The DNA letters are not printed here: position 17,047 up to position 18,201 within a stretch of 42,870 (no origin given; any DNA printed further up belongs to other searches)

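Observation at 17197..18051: The fused DapF-like domain lacks the first catalytic cysteine (Cys to Ala, codon 17817-17819)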

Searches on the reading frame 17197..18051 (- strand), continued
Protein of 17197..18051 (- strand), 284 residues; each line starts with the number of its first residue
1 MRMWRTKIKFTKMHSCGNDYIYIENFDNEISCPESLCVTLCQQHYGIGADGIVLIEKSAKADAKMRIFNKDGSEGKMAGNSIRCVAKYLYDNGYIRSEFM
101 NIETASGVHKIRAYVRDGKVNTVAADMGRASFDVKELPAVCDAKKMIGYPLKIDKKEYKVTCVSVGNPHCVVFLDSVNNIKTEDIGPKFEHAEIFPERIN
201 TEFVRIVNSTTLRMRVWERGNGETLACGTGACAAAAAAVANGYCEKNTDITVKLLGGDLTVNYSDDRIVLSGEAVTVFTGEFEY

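Call 79: search_protein_families(library=ncbifam, proteins=[L004:12499-13680:+, L095:11230-12402:+, L094:8839-10017:+], max_evalue=1e-20)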
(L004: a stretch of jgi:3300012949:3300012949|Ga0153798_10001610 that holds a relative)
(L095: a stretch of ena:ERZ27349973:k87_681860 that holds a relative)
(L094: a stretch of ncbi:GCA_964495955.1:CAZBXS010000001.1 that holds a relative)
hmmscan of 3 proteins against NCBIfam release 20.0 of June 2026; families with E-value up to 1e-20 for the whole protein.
L004:12499-13680:+ (393 aa): 32 families (the best 25 are shown)
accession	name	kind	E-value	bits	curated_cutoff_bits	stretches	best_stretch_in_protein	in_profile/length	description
TIGR03542.1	DAPAT_plant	equivalog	5e-161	536.1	364.7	1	1-390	1-400/402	LL-diaminopimelate aminotransferase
NF006756.0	PRK09276.1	subfamily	1.9e-62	211.4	507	1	10-392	10-386/387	LL-diaminopimelate aminotransferase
TIGR03540.1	DapC_direct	equivalog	2.2e-61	207.9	593.25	1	13-390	11-382/383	LL-diaminopimelate aminotransferase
NF005977.0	PRK08068.1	subfamily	1.1e-49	169.7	494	1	5-392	6-387/391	transaminase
NF041364.1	GntC_guanitoxin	equivalog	2.2e-46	158.4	415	1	37-390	2-355/356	guanitoxin biosynthesis PLP-dependent (S)-gamma-hydroxy-L-arginine cyclodehydratase GntC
NF005815.0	PRK07681.1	equivalog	4.8e-45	154.3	545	1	11-391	12-385/399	LL-diaminopimelate aminotransferase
NF004611.0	PRK05942.1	equivalog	6.7e-41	140.6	628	1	32-390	34-388/394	aspartate aminotransferase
NF006229.0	PRK08361.1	equivalog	4.6e-39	134.5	624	1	32-390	32-386/391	aspartate aminotransferase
NF006604.0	PRK09148.1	equivalog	5.7e-39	134.2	648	1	31-390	29-387/406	LL-diaminopimelate aminotransferase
NF006033.0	PRK08175.1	equivalog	1.3e-35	123.2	647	1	14-391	19-393/407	alanine transaminase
NF005613.0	PRK07366.1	equivalog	4.2e-33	114.9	486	1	30-390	27-386/391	LL-diaminopimelate aminotransferase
NF041091.1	asp_aminotase_Arch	equivalog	2.2e-32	112.3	550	1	33-390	27-373/376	aspartate aminotransferase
NF006387.0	PRK08636.1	equivalog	1.4e-31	109.9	675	1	56-390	53-396/403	LL-diaminopimelate aminotransferase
NF004975.0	PRK06348.1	equivalog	1.9e-30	106.2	549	1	33-393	29-384/384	pyridoxal phosphate-dependent aminotransferase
NF005305.0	PRK06836.1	equivalog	4.9e-29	101.8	376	1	23-389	24-388/396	pyridoxal phosphate-dependent aminotransferase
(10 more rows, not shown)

L095:11230-12402:+ (390 aa): 33 families (the best 25 are shown)
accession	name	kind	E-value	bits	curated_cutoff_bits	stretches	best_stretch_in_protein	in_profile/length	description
TIGR03542.1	DAPAT_plant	equivalog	7.8e-156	519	364.7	1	1-385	1-395/402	LL-diaminopimelate aminotransferase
TIGR03540.1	DapC_direct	equivalog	9e-63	212.5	593.25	1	13-386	11-378/383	LL-diaminopimelate aminotransferase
NF006756.0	PRK09276.1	subfamily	1.9e-62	211.4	507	1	13-386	13-380/387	LL-diaminopimelate aminotransferase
NF005977.0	PRK08068.1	subfamily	7.4e-52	176.9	494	1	15-386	16-381/391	transaminase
NF041364.1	GntC_guanitoxin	equivalog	8.5e-47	159.8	415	1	38-379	3-344/356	guanitoxin biosynthesis PLP-dependent (S)-gamma-hydroxy-L-arginine cyclodehydratase GntC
NF005815.0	PRK07681.1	equivalog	1.1e-45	156.4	545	1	14-386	15-380/399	LL-diaminopimelate aminotransferase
NF004611.0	PRK05942.1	equivalog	5.5e-42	144.1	628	1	13-384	17-382/394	aspartate aminotransferase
NF006604.0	PRK09148.1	equivalog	4.7e-36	124.6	648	1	13-383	13-380/406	LL-diaminopimelate aminotransferase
NF005613.0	PRK07366.1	equivalog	5.1e-34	117.9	486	1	15-385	14-381/391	LL-diaminopimelate aminotransferase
NF006229.0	PRK08361.1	equivalog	1.9e-32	112.8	624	1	23-385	23-381/391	aspartate aminotransferase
NF006033.0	PRK08175.1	equivalog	6.5e-32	111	647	1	27-384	30-386/407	alanine transaminase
TIGR03537.1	DapC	equivalog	2.1e-31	109.2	453.6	1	35-387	2-346/350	succinyldiaminopimelate transaminase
NF041091.1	asp_aminotase_Arch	equivalog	8.2e-31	107.2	550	1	31-385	25-368/376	aspartate aminotransferase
NF004937.0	PRK06290.1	equivalog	1.7e-29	102.8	585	1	8-346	19-351/410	LL-diaminopimelate aminotransferase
NF005305.0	PRK06836.1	equivalog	2.1e-28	99.7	376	1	18-377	19-376/396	pyridoxal phosphate-dependent aminotransferase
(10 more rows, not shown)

L094:8839-10017:+ (392 aa): 36 families (the best 25 are shown)
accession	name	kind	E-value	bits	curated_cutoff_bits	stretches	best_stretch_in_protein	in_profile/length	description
TIGR03542.1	DAPAT_plant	equivalog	3.6e-152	506.9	364.7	1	3-389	2-400/402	LL-diaminopimelate aminotransferase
TIGR03540.1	DapC_direct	equivalog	8.8e-60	202.6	593.25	1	14-389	11-382/383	LL-diaminopimelate aminotransferase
NF006756.0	PRK09276.1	subfamily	8.9e-60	202.6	507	1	13-389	12-384/387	LL-diaminopimelate aminotransferase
NF005977.0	PRK08068.1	subfamily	2.4e-47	162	494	1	31-390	29-386/391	transaminase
NF041364.1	GntC_guanitoxin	equivalog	6.2e-47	160.2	415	1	38-389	2-355/356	guanitoxin biosynthesis PLP-dependent (S)-gamma-hydroxy-L-arginine cyclodehydratase GntC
NF041091.1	asp_aminotase_Arch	equivalog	1.3e-42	146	550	1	29-391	22-375/376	aspartate aminotransferase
NF006229.0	PRK08361.1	equivalog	1.5e-40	139.4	624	1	20-389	17-386/391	aspartate aminotransferase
NF005815.0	PRK07681.1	equivalog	1.8e-40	139.2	545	1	15-389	15-384/399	LL-diaminopimelate aminotransferase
NF004611.0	PRK05942.1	equivalog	3.4e-37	128.3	628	1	12-389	15-388/394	aspartate aminotransferase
NF004937.0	PRK06290.1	equivalog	1.2e-36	126.4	585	1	8-362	18-375/410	LL-diaminopimelate aminotransferase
NF005305.0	PRK06836.1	equivalog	1.3e-34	120.2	376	1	15-390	19-390/396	pyridoxal phosphate-dependent aminotransferase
NF006604.0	PRK09148.1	equivalog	2.3e-34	119.1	648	1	14-388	13-386/406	LL-diaminopimelate aminotransferase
NF004975.0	PRK06348.1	equivalog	7.2e-33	114.1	549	1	31-391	26-383/384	pyridoxal phosphate-dependent aminotransferase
NF005613.0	PRK07366.1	equivalog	1.4e-32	113.2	486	1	13-389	11-386/391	LL-diaminopimelate aminotransferase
NF005816.0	PRK07682.1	equivalog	7.7e-32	110.4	620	1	29-390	24-382/390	aminotransferase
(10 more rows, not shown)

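Call 83: list_cluster_members(proteins=[L097:8879-10486:+, L097:11230-12402:+, L097:6030-7349:+, L097:2227-3507:+, L097:685-2190:+, L097:10489-11211:+, L094:8839-10017:+, L094:6386-7999:+, L004:12499-13680:+, L004:10842-12515:+])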
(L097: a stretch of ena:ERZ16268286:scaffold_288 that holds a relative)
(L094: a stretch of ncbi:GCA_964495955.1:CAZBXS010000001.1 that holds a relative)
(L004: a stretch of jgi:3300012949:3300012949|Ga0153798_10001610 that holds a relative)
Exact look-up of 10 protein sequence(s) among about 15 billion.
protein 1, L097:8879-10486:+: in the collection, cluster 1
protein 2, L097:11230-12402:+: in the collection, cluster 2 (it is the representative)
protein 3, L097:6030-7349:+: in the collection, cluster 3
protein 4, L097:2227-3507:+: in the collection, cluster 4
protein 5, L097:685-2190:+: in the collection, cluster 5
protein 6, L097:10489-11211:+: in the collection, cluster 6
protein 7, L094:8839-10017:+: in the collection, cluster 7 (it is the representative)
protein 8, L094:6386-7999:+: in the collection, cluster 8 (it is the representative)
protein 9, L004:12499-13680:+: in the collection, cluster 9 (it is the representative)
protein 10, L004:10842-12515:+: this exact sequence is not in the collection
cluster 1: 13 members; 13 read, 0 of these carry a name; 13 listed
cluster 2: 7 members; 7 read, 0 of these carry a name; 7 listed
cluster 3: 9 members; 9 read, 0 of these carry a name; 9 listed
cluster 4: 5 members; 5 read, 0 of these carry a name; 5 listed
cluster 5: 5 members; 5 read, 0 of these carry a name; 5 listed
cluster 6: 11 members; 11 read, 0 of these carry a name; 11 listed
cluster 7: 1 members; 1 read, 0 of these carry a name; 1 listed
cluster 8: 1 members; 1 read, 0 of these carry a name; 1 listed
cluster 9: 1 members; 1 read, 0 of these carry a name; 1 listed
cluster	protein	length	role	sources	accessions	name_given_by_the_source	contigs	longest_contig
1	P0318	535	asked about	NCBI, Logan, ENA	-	-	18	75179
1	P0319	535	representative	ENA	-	-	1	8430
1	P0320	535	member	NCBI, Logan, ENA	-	-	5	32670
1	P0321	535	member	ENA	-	-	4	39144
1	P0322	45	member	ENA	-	-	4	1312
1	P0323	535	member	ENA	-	-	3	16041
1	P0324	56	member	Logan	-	-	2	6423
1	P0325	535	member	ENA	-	-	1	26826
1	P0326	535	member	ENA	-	-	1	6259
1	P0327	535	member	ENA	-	-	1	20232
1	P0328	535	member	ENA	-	-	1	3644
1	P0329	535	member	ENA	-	-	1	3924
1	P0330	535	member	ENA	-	-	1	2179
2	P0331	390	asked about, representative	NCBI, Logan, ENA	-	-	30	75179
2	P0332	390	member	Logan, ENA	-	-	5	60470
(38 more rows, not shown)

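Call 84: find_encoding_contigs(protein=P0290, flank=500, max_places=10)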
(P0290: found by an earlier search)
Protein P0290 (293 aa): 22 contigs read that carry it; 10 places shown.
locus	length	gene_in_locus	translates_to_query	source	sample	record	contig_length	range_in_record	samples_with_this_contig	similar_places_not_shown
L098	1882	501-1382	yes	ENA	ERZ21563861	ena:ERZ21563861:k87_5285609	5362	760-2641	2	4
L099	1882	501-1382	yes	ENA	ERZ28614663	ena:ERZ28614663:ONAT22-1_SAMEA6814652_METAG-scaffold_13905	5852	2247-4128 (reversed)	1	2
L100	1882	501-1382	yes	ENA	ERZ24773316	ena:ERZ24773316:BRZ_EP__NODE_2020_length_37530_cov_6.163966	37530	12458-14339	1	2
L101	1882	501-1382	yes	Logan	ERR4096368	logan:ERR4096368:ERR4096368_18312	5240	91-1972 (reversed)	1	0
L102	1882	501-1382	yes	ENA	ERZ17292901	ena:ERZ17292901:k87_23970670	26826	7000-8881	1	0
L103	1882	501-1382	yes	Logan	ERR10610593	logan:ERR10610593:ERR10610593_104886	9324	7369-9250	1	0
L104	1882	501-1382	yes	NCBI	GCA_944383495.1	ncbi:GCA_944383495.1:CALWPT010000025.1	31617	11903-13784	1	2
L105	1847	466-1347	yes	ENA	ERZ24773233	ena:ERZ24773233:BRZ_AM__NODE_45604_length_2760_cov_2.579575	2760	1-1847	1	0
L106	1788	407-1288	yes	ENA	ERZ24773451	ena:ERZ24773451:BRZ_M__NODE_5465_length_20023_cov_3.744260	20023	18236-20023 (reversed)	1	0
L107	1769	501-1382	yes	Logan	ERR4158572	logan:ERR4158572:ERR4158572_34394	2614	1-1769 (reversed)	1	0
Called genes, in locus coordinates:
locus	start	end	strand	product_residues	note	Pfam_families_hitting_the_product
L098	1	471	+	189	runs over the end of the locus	PF03861:ANTAR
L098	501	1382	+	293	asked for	PF01678:DAP_epimerase, PF05544:Pro_racemase (faint), PF01678:DAP_epimerase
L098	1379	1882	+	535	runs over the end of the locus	PF06418:CTP_synth_N, PF00117:GATase, PF07722:Peptidase_C26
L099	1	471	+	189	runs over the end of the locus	PF03861:ANTAR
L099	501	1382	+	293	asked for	PF01678:DAP_epimerase, PF05544:Pro_racemase (faint), PF01678:DAP_epimerase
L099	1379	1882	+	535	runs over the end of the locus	PF06418:CTP_synth_N, PF00117:GATase, PF07722:Peptidase_C26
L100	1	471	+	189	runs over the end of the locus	PF03861:ANTAR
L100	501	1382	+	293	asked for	PF01678:DAP_epimerase, PF05544:Pro_racemase (faint), PF01678:DAP_epimerase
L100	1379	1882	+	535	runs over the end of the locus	PF06418:CTP_synth_N, PF00117:GATase, PF07722:Peptidase_C26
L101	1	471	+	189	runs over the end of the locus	PF03861:ANTAR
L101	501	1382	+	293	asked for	PF01678:DAP_epimerase, PF05544:Pro_racemase (faint), PF01678:DAP_epimerase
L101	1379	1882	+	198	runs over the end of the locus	?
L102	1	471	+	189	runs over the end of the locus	PF03861:ANTAR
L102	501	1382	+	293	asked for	PF01678:DAP_epimerase, PF05544:Pro_racemase (faint), PF01678:DAP_epimerase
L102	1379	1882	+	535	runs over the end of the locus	PF06418:CTP_synth_N, PF00117:GATase, PF07722:Peptidase_C26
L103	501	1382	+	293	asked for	PF01678:DAP_epimerase, PF05544:Pro_racemase (faint), PF01678:DAP_epimerase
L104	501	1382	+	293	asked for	PF01678:DAP_epimerase, PF05544:Pro_racemase (faint), PF01678:DAP_epimerase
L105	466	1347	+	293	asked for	PF01678:DAP_epimerase, PF05544:Pro_racemase (faint), PF01678:DAP_epimerase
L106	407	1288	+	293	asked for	PF01678:DAP_epimerase, PF05544:Pro_racemase (faint), PF01678:DAP_epimerase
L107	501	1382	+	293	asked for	PF01678:DAP_epimerase, PF05544:Pro_racemase (faint), PF01678:DAP_epimerase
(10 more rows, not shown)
